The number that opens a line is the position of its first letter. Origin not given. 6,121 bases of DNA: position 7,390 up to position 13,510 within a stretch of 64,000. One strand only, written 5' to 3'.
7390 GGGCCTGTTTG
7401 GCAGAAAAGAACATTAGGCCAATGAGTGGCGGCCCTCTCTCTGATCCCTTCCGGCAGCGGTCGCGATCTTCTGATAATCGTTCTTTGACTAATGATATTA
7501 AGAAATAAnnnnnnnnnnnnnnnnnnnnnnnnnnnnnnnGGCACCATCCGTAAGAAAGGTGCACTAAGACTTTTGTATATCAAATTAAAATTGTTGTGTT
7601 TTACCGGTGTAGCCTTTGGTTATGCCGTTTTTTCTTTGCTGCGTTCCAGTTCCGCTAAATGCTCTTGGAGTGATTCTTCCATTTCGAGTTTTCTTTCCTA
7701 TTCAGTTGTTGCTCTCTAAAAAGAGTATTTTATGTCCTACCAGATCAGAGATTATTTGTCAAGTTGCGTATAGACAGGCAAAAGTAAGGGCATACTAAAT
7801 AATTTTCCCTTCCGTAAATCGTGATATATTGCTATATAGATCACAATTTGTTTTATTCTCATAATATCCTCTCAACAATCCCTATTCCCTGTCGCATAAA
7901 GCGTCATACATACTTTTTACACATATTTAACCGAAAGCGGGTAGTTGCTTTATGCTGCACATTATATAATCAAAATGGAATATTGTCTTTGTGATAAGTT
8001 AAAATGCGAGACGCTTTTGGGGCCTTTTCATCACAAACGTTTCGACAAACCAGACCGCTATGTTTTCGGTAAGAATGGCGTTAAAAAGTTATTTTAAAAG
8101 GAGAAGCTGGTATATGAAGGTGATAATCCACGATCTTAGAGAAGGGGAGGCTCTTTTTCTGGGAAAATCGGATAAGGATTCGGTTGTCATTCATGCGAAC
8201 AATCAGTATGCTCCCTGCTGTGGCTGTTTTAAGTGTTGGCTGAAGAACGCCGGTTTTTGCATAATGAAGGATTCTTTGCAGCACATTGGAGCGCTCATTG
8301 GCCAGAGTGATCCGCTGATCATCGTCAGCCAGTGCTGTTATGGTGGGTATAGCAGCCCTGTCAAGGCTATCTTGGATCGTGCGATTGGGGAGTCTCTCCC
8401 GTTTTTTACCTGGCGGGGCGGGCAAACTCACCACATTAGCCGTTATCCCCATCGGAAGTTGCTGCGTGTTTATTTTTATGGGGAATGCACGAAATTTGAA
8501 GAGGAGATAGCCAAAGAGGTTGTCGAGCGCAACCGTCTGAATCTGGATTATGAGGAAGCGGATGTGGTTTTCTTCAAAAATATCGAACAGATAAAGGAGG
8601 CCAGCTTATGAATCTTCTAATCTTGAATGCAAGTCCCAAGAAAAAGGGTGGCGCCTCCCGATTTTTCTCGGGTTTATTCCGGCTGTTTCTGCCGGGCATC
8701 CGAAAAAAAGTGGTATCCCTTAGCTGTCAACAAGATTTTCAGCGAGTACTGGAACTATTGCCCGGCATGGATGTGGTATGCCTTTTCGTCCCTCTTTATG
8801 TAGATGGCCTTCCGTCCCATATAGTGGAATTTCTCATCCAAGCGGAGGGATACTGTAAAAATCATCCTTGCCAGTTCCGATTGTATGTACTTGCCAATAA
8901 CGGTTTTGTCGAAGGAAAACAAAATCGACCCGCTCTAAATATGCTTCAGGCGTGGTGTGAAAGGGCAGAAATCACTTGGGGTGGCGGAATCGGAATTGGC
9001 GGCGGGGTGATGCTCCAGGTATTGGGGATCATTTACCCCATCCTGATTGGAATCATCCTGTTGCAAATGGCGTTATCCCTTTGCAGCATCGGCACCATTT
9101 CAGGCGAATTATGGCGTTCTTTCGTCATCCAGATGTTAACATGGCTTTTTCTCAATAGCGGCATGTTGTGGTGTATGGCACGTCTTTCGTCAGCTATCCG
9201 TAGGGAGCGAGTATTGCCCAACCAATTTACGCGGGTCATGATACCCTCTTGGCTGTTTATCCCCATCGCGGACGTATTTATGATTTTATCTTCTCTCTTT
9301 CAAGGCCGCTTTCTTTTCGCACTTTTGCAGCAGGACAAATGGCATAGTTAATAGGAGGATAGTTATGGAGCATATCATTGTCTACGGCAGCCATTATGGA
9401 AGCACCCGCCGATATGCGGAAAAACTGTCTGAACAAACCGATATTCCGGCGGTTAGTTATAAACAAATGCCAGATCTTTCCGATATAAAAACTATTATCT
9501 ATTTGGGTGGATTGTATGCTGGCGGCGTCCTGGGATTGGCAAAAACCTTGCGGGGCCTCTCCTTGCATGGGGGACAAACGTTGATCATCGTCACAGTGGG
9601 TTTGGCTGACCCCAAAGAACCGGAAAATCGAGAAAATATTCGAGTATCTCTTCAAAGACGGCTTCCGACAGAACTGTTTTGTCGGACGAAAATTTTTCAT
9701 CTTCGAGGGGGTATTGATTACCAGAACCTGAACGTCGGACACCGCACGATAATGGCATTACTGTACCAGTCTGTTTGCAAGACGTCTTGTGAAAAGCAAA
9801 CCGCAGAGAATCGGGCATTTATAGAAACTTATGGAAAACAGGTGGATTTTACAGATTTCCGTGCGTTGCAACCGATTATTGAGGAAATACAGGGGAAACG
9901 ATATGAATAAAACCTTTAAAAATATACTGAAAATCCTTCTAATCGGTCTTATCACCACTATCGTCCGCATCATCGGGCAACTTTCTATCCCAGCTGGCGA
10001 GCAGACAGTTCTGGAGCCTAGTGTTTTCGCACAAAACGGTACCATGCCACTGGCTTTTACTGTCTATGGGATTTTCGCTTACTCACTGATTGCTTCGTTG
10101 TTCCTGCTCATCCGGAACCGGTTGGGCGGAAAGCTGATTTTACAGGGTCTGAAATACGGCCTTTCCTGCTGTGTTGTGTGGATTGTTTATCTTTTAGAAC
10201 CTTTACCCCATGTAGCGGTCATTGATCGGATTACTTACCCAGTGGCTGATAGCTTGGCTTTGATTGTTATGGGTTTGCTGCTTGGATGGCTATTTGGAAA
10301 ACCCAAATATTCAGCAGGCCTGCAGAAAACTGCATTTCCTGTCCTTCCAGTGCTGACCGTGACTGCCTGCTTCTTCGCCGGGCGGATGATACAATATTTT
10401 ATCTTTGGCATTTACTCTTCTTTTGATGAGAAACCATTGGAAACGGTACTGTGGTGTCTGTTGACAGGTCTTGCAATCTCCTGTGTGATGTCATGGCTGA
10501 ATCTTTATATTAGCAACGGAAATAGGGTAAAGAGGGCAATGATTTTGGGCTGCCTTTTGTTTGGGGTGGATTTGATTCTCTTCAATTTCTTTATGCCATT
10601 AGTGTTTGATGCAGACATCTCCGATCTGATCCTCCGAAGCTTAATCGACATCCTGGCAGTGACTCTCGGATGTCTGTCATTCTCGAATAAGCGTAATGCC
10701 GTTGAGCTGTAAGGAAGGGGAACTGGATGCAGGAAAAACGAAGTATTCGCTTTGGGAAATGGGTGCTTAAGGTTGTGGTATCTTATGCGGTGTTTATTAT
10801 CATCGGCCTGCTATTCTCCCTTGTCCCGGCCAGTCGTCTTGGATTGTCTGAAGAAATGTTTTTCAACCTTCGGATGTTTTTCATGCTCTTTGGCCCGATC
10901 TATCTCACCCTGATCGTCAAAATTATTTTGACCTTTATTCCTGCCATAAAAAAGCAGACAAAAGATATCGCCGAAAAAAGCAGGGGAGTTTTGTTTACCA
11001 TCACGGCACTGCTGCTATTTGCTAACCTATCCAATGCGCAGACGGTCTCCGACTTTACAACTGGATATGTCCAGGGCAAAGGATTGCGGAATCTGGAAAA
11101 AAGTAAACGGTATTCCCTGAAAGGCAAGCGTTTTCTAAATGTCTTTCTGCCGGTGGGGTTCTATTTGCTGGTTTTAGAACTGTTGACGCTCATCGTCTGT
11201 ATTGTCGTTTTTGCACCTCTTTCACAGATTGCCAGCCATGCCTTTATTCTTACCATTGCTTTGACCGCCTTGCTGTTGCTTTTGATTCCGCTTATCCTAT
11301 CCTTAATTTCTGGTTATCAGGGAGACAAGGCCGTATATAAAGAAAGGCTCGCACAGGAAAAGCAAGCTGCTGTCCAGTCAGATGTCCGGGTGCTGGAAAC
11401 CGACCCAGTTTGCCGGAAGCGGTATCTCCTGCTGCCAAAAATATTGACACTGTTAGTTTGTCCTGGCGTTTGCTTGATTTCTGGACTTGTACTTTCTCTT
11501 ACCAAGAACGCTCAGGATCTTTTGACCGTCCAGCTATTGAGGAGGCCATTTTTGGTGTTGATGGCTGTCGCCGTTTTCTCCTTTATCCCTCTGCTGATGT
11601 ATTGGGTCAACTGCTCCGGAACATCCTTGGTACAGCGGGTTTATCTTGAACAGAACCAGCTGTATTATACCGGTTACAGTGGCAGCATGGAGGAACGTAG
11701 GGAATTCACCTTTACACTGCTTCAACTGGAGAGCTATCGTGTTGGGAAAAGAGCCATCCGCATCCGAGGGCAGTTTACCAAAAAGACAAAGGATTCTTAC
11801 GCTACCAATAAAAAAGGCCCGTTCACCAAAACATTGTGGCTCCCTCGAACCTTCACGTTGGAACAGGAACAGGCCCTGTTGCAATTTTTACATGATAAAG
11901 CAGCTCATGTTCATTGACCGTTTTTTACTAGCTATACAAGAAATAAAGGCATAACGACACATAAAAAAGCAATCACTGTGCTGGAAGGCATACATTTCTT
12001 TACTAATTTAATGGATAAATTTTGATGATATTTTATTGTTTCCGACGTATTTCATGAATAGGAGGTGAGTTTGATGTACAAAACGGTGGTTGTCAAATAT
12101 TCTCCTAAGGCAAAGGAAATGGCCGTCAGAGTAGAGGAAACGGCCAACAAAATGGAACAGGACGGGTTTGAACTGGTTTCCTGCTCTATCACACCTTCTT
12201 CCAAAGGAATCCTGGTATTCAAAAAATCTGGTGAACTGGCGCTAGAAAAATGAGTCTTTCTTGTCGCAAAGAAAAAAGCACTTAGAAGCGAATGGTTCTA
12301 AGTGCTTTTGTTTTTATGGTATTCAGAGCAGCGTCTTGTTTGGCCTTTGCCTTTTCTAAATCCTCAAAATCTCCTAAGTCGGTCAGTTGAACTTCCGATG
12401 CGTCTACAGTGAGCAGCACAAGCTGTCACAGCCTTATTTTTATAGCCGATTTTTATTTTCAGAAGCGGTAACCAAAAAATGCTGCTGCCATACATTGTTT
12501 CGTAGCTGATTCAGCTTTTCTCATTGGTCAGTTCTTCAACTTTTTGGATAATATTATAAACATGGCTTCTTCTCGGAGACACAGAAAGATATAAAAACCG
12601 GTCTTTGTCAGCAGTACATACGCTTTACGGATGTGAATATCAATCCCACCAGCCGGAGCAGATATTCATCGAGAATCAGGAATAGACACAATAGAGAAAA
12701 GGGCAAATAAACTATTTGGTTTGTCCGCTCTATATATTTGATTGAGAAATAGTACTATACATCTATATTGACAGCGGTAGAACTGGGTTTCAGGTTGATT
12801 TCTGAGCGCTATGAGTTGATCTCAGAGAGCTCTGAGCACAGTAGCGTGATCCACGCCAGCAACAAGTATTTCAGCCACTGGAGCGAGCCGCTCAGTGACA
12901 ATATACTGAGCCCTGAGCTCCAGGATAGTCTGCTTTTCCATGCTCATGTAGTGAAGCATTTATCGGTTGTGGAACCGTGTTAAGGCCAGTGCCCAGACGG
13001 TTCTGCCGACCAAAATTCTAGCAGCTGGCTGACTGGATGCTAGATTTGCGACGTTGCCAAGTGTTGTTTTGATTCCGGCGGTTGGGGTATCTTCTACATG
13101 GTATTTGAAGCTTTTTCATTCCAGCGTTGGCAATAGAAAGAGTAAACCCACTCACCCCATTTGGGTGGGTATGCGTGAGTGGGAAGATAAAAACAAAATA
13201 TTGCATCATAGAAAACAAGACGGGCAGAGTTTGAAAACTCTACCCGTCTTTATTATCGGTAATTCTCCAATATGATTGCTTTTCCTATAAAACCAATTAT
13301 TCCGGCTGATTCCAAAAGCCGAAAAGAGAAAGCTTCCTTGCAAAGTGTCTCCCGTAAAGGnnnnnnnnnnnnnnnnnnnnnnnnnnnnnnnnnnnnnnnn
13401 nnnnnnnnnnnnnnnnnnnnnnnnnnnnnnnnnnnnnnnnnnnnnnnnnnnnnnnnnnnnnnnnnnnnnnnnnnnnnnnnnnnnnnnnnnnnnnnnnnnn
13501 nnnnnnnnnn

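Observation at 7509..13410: Six-gene translationally coupled operon of three divergent flavodoxin-fold proteins, two unknown polytopic membrane proteins and a DUF4177-like peptide, isolated between two long non-coding stretches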

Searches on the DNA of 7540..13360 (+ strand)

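Call 103: search_dna_similar(query=window:7540-13360:+, collection=plasmids, mode=distant, max_rows=10)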
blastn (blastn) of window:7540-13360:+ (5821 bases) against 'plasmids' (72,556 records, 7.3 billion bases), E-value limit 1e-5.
No match.
